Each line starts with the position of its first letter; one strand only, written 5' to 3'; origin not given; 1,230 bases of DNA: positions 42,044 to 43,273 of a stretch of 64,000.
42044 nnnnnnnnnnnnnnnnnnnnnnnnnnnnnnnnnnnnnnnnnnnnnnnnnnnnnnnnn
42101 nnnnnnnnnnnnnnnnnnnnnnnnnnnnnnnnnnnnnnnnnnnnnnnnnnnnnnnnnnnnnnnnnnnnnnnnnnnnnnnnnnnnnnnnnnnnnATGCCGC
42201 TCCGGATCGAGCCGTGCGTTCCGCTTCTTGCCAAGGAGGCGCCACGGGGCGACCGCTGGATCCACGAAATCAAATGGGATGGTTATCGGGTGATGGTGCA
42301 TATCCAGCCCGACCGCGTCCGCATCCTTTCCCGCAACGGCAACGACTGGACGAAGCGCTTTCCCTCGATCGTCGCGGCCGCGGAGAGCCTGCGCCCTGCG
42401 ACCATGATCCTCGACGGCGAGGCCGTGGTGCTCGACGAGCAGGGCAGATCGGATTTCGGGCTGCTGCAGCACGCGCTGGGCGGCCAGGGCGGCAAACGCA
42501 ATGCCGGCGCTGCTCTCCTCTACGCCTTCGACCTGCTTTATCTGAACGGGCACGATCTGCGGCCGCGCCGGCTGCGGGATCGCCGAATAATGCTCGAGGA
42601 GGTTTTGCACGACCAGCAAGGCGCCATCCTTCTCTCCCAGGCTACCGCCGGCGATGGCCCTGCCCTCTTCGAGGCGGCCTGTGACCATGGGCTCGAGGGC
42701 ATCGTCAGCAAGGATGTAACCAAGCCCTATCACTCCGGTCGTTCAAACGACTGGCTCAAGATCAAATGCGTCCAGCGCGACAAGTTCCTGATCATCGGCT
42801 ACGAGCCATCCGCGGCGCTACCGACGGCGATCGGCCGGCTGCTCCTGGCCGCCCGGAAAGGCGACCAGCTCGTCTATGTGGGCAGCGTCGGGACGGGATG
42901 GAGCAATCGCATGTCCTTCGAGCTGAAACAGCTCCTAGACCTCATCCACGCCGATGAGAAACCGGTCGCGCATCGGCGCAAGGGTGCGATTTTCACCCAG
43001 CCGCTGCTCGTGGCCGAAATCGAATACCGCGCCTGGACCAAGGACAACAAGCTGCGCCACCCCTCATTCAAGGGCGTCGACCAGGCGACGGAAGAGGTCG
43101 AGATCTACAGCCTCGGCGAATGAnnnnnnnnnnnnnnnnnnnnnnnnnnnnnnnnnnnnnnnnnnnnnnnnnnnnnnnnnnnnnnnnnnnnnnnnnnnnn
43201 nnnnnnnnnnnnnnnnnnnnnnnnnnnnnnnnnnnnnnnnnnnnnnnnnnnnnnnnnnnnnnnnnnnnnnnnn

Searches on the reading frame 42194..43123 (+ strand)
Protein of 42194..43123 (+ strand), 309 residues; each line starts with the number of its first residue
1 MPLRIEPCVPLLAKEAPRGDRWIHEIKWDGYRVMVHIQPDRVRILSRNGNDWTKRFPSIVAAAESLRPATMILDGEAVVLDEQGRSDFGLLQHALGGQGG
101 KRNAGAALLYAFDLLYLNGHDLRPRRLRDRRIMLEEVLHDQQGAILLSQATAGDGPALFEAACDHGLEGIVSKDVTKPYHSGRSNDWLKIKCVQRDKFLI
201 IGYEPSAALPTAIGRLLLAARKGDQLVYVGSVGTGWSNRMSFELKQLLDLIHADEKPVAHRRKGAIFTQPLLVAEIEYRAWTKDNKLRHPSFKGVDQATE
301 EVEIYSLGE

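Call 3: search_protein_families(library=pfam, proteins=[window:42194-43123:+], max_evalue=1)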
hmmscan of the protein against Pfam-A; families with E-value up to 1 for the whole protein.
window:42194-43123:+ (309 aa): 4 families
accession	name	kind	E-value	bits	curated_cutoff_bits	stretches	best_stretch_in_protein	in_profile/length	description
PF01068.26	DNA_ligase_A_M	-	5.4e-36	124.6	26.2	1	19-191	19-204/204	ATP dependent DNA ligase domain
PF04679.21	DNA_ligase_A_C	-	3.2e-19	69.6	27.5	1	212-295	4-90/94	ATP dependent DNA ligase C terminal region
PF09414.15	RNA_ligase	-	2.2e-05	25.1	27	1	21-191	2-171/171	RNA ligase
PF01331.24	mRNA_cap_enzyme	-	0.0038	17.5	29.6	1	27-189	23-192/194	mRNA capping enzyme, catalytic domain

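Call 4: search_protein_families(library=ncbifam, proteins=[window:42194-43123:+], max_evalue=1)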
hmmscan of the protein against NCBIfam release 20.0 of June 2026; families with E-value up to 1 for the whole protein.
window:42194-43123:+ (309 aa): 13 families
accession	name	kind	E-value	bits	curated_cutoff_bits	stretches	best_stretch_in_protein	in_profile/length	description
TIGR02779.1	NHEJ_ligase_lig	equivalog_domain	2.1e-91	306.3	227.75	1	11-301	5-297/302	non-homologous end-joining DNA ligase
NF004628.0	PRK05972.1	subfamily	1.1e-83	281.8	895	1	1-302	240-545/870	ATP-dependent DNA ligase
TIGR02776.1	NHEJ_ligase_prk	equivalog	1.9e-79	268.1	373.2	1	16-303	1-293/587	DNA ligase D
NF007210.0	PRK09632.1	equivalog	7.6e-68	229.5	989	1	18-302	492-775/781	ATP-dependent DNA ligase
NF005796.0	PRK07636.1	subfamily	3.6e-35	121.5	337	1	5-294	3-272/275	ATP-dependent DNA ligase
NF006078.0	PRK08224.1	equivalog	2.8e-34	118.6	296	1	5-259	9-267/350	ATP-dependent DNA ligase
TIGR00574.1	dnl1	superfamily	1.3e-31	109.9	217.8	1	21-192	191-376/527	ATP-dependent DNA ligase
NF002868.0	PRK03180.1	equivalog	2.8e-30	105.5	641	1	19-240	203-432/509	ATP-dependent DNA ligase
NF007211.0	PRK09633.1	equivalog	5e-29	101.1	774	1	9-299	5-302/610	DNA ligase D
NF041331.1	LigA_Halo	equivalog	2e-25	89.3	830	1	23-278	250-509/552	ATP-dependent DNA ligase LigA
NF006701.0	PRK09247.1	equivalog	2.5e-24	86.1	543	1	20-191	225-406/540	ATP-dependent DNA ligase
TIGR04120.1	DNA_lig_bact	equivalog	1e-21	77.5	400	1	20-191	221-397/526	cisplatin damage response ATP-dependent DNA ligase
NF006592.0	PRK09125.1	equivalog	5.8e-05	22.2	200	1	159-237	169-244/283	DNA ligase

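Call 70: search_protein_families(library=padloc, proteins=[window:42194-43123:+], max_evalue=0.001)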
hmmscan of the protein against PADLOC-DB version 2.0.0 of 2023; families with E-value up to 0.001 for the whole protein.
window:42194-43123:+ (309 aa): 0 families

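Call 78: search_dna_similar(query=window:42194-43123:+, collection=phages, mode=protein, max_rows=10, max_evalue=1e-10)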
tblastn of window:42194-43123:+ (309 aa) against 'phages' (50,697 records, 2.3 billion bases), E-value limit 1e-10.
Records with a match: 41; places in all: 41; records where one place covers at least 80% of the query: 33.
Best place of each record, by identity: 60-80% 1; <60% 40.
By first word of the organism name: Bacillus 17; Rhizobium 11; Sinorhizobium 5; Burkholderia 4; Bradyrhizobium 3; Bacteriophage 1.
By host as written in the record: Bacillus subtilis subsp. subtilis str. 168 5; Bacillus subtilis BEST7003 5; Sinorhizobium sp. LM21 4; Bacillus subtilis 4; Rhizobium leguminosarum strain F1 2; - 2; Burkholderia cenocepacia 2; Burkholderia cepacia LMG 18821 2; and 15 more.
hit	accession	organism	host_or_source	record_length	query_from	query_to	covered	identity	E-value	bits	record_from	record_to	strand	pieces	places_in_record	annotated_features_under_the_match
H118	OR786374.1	Sinorhizobium phage StopSmel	Sinorhizobium meliloti NRRL L-50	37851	1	307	99%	62.5%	1e-104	340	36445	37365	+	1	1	ATP-dependent DNA ligase | hypothetical protein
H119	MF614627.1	Sinorhizobium phage phi2LM21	Sinorhizobium sp. LM21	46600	1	307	99%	58.3%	3e-95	313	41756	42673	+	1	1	ATP-dependent DNA ligase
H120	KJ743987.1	Sinorhizobium phage phiLM21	Sinorhizobium sp. LM21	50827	1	307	99%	57.8%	1e-91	303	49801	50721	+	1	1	ATP-dependent DNA ligase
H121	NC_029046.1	Sinorhizobium phage phiLM21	Sinorhizobium sp. LM21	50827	1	307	99%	57.8%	1e-91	303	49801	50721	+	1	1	non-homologous end-joining DNA ligase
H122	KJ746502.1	Rhizobium phage vB_RleM_PPF1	Rhizobium leguminosarum strain F1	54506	1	307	99%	55.2%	8e-87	289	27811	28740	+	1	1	putative ATP-dependent DNA ligase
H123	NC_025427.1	Rhizobium phage vB_RleM_PPF1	Rhizobium leguminosarum strain F1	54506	1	307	99%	55.2%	8e-87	289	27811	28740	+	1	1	non-homologous end-joining DNA ligase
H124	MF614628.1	Sinorhizobium phage phi3LM21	Sinorhizobium sp. LM21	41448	4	300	96%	55.2%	8e-83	278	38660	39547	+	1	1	ATP-dependent DNA ligase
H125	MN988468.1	Rhizobium phage RHph_TM3_3_3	Rhizobium phaseoli T3_3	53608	1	308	100%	52.7%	8e-81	272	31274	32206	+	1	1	ATP-dependent DNA ligase protein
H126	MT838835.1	Bacteriophage sp.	human fecal samples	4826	1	305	99%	53.1%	2e-86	288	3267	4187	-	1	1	record has no annotation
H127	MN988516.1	Rhizobium phage RHph_N28_2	Rhizobium etli N731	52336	1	307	99%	51.6%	5e-79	266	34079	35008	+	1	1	ATP-dependent DNA ligase protein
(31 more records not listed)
